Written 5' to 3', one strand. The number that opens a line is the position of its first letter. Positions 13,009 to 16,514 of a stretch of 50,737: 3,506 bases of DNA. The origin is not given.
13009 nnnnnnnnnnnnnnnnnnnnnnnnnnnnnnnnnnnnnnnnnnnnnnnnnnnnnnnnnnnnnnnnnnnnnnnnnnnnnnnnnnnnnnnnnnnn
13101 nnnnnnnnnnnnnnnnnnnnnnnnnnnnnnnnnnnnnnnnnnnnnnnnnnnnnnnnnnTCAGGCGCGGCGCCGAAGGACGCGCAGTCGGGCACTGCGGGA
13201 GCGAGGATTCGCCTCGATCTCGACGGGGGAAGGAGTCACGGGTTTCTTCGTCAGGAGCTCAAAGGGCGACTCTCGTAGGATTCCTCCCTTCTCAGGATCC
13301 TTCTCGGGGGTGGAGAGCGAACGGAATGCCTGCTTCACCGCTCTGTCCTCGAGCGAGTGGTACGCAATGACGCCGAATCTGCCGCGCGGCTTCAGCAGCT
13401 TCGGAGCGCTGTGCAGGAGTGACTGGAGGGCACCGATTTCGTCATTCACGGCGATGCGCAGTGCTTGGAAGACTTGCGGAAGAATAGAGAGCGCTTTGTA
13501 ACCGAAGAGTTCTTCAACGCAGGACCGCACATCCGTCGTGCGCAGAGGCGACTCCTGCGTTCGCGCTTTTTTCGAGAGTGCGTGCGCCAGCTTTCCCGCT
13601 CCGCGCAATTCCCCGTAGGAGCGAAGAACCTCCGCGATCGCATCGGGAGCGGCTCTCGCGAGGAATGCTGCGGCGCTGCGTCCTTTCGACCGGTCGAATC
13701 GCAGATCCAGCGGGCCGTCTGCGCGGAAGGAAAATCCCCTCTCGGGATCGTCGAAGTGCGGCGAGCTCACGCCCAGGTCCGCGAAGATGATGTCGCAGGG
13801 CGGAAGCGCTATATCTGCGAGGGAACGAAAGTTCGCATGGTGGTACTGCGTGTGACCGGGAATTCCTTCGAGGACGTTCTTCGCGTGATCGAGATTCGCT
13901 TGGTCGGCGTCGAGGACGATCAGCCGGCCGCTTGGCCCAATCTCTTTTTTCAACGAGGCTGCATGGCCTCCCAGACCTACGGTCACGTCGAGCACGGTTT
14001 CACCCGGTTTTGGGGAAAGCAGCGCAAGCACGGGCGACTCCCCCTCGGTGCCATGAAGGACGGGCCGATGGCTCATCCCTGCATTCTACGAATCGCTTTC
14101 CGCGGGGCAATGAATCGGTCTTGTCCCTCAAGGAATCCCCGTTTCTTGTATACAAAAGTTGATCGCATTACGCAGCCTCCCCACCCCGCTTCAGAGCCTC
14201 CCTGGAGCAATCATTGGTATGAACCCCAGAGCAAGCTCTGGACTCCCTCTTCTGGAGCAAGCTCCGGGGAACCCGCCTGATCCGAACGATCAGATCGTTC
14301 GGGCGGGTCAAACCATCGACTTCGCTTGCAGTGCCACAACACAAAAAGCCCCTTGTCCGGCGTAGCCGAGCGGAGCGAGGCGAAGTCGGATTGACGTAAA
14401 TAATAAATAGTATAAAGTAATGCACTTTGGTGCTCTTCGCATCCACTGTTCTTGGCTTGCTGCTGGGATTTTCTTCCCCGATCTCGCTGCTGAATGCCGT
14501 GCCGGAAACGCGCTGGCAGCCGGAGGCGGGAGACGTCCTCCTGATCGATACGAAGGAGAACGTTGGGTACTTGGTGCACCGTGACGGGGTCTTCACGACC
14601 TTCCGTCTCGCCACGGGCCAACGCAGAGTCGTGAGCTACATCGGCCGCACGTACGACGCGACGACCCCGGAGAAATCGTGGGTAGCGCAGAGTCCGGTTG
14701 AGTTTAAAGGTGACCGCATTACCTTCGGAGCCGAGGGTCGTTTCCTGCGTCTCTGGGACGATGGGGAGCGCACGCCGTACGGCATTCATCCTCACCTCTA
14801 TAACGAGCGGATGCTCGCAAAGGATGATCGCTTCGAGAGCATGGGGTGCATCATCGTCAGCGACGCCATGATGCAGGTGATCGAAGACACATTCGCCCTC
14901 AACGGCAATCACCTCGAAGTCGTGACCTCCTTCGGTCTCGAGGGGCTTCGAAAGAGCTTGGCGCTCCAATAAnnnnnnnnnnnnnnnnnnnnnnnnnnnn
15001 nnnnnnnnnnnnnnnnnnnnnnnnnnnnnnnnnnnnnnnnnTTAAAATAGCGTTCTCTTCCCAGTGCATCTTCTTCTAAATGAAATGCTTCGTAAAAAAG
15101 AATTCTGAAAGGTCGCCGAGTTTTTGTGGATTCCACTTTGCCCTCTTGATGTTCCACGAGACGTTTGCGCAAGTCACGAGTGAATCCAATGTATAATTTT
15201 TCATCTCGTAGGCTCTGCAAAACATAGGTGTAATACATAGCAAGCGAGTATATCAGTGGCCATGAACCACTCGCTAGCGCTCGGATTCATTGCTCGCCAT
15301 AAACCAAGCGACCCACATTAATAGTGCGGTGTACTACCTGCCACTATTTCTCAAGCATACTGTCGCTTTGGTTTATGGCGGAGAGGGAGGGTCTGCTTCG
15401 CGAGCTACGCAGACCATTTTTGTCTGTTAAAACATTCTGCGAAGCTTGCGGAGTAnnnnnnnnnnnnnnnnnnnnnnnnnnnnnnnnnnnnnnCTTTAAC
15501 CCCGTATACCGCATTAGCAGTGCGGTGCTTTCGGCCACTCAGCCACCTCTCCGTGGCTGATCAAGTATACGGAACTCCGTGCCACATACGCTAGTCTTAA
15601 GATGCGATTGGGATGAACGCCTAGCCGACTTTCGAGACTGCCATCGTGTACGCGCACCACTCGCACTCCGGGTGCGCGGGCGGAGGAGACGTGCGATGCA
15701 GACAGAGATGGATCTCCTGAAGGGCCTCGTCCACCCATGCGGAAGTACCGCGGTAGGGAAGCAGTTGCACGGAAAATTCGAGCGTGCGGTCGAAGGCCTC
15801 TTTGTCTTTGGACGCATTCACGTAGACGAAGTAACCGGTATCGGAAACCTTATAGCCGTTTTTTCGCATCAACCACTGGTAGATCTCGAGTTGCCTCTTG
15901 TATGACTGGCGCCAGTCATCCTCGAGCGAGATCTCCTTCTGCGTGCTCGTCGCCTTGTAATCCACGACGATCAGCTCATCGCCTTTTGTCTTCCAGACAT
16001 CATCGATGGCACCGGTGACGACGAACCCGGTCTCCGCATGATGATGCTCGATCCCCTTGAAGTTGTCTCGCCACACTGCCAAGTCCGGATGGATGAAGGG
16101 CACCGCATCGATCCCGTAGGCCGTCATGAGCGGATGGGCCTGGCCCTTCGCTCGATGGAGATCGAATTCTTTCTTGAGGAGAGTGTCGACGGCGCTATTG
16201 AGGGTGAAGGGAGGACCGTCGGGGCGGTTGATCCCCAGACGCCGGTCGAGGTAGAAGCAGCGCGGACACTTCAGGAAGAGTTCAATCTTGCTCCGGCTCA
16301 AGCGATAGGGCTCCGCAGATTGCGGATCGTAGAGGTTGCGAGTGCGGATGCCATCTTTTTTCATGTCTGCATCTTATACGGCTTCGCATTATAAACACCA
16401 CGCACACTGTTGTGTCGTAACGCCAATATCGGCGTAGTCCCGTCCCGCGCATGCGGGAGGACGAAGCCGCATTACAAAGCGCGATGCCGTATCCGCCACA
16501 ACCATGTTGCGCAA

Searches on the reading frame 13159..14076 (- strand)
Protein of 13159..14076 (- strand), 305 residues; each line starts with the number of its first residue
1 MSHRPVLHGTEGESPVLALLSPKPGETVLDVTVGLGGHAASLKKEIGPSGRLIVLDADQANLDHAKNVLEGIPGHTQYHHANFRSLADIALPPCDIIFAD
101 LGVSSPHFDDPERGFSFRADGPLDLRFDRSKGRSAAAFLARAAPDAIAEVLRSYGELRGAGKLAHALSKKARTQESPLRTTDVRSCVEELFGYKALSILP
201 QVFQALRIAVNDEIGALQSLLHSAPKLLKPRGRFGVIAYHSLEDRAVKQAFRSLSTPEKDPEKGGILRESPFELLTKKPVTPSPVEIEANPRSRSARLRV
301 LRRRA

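Call 10: search_protein_families(library=pfam, proteins=[window:13159-14076:-], max_evalue=0.01)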
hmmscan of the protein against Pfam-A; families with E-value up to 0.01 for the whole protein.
window:13159-14076:- (305 aa): 5 families
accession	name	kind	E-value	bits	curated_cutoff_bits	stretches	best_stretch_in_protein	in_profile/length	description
PF01795.25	Methyltransf_5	-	8.3e-75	252.5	27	1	15-303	11-308/309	MraW methylase family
PF13649.12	Methyltransf_25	-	3.5e-05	24.8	27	1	28-99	1-70/97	Methyltransferase domain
PF01209.24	Ubie_methyltran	-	6.1e-05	22.9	20.1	1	19-70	42-93/233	ubiE/COQ5 methyltransferase family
PF05175.20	MTS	-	0.00049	20.2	23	0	214-259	116-162/170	Methyltransferase small domain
PF13847.12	Methyltransf_31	-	0.0018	18.4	27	0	23-69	2-48/145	Methyltransferase domain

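Call 16: find_encoding_contigs(protein=window:13159-14076:-, flank=10000, max_places=10)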
Protein window:13159-14076:- (305 aa): no gene with exactly this product is on record in the collection.

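Call 19: find_homologous_proteins(query=window:13159-14076:-, max_evalue=1e-40)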
Query window:13159-14076:- (305 aa): 5529 proteins with E <= 1e-40 among 8000 candidates; the best 120 are listed.
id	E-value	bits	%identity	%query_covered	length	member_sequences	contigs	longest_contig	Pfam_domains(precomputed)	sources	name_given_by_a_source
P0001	7.9e-196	667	100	100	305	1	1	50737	PF01795.26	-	-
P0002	5.0e-107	376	60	100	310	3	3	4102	PF01795.26,PF01209.25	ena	-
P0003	3.4e-104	366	58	100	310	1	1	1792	PF01795.26,PF13649.13,PF01209.25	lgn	-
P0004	7.1e-102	359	58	99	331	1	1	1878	PF01795.26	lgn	-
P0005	7.8e-99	349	58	99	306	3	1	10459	PF01795.26,PF13649.13,PF01209.25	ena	-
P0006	8.9e-99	349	58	99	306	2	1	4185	PF01795.26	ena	-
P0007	2.9e-98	347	56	99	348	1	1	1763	PF01795.26,PF13649.13,PF01209.25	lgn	-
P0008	4.1e-98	346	55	99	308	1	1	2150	PF13847.13,PF01795.26,PF13649.13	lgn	-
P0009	2.4e-97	344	56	99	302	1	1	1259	PF13847.13,PF01795.26,PF13649.13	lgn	-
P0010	5.0e-97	343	56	99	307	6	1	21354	PF13847.13,PF01795.26,PF05175.21,PF13649.13,PF01209.25,PF08241.19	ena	-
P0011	5.6e-97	343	56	99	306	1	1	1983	PF01795.26,PF13649.13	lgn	-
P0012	7.3e-97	342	57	99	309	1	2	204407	PF13847.13,PF01795.26,PF13649.13,PF01209.25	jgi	jgi:16S rRNA (cytosine1402-N4)-methyltransferase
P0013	1.7e-96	341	57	99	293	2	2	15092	PF01795.26,PF13649.13,PF01209.25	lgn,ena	-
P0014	9.5e-96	339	55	100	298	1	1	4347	PF01795.26,PF01209.25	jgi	-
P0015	2.0e-95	338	56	100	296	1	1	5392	PF01795.26,PF13649.13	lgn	-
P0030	1.8e-93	331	54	99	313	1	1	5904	PF01795.26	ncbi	-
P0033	3.7e-93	330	53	99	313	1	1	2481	PF13847.13,PF01795.26,PF13649.13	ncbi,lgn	-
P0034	4.0e-93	330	56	99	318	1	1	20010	PF13847.13,PF01795.26,PF13649.13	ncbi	-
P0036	5.1e-93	330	54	100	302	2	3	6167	PF01795.26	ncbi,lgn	-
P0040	1.3e-92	328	54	94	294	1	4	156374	PF01795.26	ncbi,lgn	-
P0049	3.8e-92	327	55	100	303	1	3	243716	PF01795.26,PF13649.13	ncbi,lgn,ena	-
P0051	4.4e-92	327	55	99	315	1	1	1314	PF13847.13,PF01795.26,PF13649.13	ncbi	-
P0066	1.5e-90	322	53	99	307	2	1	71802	PF01795.26,PF13649.13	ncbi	-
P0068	2.6e-90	321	54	93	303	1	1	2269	PF01795.26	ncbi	-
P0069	2.8e-90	321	54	99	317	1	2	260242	PF01795.26,PF13649.13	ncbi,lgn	-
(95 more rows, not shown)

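Call 21: find_encoding_contigs(protein=P0002, flank=10000, max_places=3)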
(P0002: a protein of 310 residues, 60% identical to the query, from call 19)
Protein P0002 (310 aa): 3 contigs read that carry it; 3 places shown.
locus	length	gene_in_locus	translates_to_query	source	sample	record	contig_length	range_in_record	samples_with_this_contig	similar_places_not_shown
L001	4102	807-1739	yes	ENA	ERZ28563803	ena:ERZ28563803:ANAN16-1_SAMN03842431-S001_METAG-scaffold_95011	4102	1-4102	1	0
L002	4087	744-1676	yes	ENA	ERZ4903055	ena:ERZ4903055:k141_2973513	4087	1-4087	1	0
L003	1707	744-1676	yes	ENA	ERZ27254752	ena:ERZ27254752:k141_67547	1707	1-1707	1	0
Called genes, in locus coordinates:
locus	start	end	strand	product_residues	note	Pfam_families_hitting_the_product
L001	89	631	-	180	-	PF03734:YkuD (faint)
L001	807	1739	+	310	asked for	PF01795:Methyltransf_5, PF01209:Ubie_methyltran (faint)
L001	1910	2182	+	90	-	-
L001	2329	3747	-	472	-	PF00224:PK, PF03328:HpcH_HpaI (weak), PF02887:PK_C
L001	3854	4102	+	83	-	?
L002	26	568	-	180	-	PF03734:YkuD (faint)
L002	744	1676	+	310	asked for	PF01795:Methyltransf_5, PF01209:Ubie_methyltran (faint)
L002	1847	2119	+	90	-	-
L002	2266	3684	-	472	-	PF00224:PK, PF03328:HpcH_HpaI (weak), PF02887:PK_C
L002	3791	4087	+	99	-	?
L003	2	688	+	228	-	?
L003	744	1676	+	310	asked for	PF01795:Methyltransf_5, PF01209:Ubie_methyltran (faint)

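Call 22: find_encoding_contigs(protein=P0005, flank=10000, max_places=3)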
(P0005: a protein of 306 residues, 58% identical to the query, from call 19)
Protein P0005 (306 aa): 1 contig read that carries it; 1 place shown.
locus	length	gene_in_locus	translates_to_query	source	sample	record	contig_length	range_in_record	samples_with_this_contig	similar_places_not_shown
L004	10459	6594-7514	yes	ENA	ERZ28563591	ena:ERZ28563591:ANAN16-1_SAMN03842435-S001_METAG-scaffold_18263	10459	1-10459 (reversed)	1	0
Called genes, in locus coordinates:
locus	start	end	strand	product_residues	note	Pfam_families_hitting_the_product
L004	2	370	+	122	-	?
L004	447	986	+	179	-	PF01551:Peptidase_M23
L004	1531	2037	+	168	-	PF04542:Sigma70_r2, PF04545:Sigma70_r4 (faint), PF08281:Sigma70_r4_2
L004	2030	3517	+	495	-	-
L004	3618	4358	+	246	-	-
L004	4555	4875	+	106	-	-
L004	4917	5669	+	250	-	PF12705:PDDEXK_1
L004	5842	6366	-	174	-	-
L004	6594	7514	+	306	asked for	PF01795:Methyltransf_5, PF01209:Ubie_methyltran (faint), PF13649:Methyltransf_25 (weak)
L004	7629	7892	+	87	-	-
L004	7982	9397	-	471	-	PF00224:PK, PF02887:PK_C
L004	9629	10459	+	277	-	?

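Call 23: find_encoding_contigs(protein=P0012, flank=10000, max_places=3)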
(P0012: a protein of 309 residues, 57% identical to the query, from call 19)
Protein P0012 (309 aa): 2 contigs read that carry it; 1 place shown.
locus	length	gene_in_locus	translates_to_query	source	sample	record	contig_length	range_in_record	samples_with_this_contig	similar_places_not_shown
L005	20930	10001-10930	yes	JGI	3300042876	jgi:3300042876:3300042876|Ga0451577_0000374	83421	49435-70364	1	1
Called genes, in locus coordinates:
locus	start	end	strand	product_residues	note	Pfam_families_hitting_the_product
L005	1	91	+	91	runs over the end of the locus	-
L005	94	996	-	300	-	PF00480:ROK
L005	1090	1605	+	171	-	PF04542:Sigma70_r2, PF08281:Sigma70_r4_2, PF04545:Sigma70_r4 (weak)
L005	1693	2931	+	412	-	PF18915:DUF5667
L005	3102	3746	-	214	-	-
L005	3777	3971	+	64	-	-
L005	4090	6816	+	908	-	-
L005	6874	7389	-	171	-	PF01741:MscL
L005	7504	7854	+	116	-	PF13280:WYL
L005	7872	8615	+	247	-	PF12705:PDDEXK_1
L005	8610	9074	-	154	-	PF13302:Acetyltransf_3 (weak), PF00583:Acetyltransf_1, PF13673:Acetyltransf_10, PF13508:Acetyltransf_7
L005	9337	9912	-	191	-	PF03734:YkuD (weak)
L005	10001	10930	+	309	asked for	PF01795:Methyltransf_5, PF01209:Ubie_methyltran (weak), PF13649:Methyltransf_25, PF13847:Methyltransf_31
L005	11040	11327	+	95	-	-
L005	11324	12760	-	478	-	PF00224:PK, PF02887:PK_C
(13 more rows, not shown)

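Call 53: list_cluster_members(proteins=[P0030, P0033, P0034, P0036, P0040, P0049, P0051, P0066, P0068, P0069])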
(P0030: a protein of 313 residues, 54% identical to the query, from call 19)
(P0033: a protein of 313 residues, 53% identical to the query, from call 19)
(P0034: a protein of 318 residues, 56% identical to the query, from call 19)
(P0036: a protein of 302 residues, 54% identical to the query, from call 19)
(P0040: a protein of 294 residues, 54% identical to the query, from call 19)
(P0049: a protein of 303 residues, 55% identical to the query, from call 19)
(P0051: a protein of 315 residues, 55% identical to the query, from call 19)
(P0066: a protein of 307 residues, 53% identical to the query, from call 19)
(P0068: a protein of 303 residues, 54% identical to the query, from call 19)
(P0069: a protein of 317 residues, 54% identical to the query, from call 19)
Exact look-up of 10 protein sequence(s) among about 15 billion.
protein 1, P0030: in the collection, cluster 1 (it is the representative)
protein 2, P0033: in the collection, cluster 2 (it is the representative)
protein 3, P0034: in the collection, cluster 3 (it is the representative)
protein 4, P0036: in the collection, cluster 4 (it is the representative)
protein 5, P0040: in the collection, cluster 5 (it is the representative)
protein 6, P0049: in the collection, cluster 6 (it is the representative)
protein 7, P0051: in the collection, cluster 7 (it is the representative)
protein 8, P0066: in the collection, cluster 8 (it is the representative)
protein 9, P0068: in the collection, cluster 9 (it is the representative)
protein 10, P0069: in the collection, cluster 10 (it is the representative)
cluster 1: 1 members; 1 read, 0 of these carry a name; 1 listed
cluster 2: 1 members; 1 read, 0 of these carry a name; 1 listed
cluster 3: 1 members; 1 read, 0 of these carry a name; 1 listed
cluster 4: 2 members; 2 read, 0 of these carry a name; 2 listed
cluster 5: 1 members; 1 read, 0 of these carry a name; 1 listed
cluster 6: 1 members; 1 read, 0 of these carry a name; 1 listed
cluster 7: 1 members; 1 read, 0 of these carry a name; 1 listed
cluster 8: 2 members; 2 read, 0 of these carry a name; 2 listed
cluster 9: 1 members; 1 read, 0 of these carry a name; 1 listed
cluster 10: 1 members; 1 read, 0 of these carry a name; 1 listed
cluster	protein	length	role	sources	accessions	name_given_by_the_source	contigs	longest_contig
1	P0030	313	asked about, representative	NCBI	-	-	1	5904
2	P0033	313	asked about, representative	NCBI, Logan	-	-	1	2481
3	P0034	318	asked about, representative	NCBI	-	-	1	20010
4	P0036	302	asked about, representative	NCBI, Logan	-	-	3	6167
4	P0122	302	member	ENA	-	-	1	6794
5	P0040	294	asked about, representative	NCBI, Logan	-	-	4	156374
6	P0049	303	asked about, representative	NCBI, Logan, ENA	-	-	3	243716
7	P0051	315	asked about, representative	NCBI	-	-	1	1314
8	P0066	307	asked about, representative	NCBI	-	-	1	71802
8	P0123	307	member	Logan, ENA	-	-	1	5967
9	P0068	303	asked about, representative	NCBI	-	-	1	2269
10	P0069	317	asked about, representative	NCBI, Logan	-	-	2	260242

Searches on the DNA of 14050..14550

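Call 5: search_rna_families(source=window, start=14050, end=14550, threshold=evalue, max_evalue=10, show_alignments=3)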
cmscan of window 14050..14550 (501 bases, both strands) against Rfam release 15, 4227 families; matches with E-value up to 10: 3.
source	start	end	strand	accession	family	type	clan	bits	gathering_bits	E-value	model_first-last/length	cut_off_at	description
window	14106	14127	+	RF01129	sR44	Gene; snRNA; snoRNA; CD-box;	-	13.4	45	0.87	1-55/55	no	Small nucleolar RNA sR44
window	14053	14077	+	RF01134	sR30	Gene; snRNA; snoRNA; CD-box;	-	12.6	38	1.2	35-57/57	no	Small nucleolar RNA sR30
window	14261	14323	-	RF01121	sR38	Gene; snRNA; snoRNA; CD-box;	-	11.5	50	3.7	1-59/59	no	Small nucleolar RNA sR38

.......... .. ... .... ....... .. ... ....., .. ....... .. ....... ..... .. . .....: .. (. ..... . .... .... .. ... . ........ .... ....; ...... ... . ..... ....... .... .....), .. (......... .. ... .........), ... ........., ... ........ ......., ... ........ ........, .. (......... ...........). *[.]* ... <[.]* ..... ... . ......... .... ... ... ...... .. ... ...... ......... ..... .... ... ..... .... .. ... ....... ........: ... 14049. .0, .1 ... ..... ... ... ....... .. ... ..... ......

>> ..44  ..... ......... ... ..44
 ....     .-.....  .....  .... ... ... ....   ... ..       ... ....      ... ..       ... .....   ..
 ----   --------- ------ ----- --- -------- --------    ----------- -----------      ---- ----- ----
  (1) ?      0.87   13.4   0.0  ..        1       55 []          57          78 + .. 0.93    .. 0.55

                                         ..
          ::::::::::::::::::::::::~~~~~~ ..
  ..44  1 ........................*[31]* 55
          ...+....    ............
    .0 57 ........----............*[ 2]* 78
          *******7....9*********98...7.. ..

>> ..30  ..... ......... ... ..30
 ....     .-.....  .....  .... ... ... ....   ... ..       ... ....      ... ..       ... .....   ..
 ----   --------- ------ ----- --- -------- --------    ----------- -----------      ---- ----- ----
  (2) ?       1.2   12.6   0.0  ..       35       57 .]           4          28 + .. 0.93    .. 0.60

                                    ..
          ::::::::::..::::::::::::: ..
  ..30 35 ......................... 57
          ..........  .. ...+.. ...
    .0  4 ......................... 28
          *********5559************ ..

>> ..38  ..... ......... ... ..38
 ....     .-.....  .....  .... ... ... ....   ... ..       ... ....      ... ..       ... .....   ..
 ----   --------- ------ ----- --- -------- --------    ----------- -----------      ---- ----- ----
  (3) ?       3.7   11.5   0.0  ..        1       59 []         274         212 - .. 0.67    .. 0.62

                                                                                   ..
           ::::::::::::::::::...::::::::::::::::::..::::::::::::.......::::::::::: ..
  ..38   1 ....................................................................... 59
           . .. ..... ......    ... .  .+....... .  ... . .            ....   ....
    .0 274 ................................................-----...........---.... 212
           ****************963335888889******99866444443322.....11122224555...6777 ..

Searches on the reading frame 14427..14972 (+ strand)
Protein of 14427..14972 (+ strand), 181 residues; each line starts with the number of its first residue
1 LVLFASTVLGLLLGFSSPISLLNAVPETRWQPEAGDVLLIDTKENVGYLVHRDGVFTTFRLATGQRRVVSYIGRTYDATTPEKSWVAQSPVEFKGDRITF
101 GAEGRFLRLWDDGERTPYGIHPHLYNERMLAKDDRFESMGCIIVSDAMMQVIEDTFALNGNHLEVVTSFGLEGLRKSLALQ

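Call 10: search_protein_families(library=pfam, proteins=[window:14427-14972:+], max_evalue=0.01)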
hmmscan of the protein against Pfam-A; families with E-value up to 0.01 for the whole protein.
window:14427-14972:+ (181 aa): 1 family
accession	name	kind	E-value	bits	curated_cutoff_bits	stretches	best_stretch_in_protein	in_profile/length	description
PF03734.19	YkuD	-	0.0001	23.4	23.4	1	37-150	3-132/146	L,D-transpeptidase catalytic domain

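Call 58: search_protein_families(library=ncbifam, proteins=[window:14427-14972:+], max_evalue=0.01)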
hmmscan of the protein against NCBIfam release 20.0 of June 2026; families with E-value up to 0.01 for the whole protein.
window:14427-14972:+ (181 aa): 0 families

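Call 74: find_encoding_contigs(protein=window:14427-14972:+, flank=3000, max_places=10)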
Protein window:14427-14972:+ (181 aa): no gene with exactly this product is on record in the collection.

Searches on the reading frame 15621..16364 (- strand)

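Call 31: search_protein_families(library=pfam, proteins=[window:15621-16364:-], max_evalue=0.001)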
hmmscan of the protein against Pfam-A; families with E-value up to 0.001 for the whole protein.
window:15621-16364:- (247 aa): 2 families
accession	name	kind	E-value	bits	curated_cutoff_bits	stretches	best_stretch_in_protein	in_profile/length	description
PF12705.13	PDDEXK_1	-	1.6e-17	64.7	22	1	102-240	107-243/247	PD-(D/E)XK nuclease superfamily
PF01930.23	Cas_Cas4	-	9.5e-06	26.2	22.7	1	122-240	57-155/160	Domain of unknown function DUF83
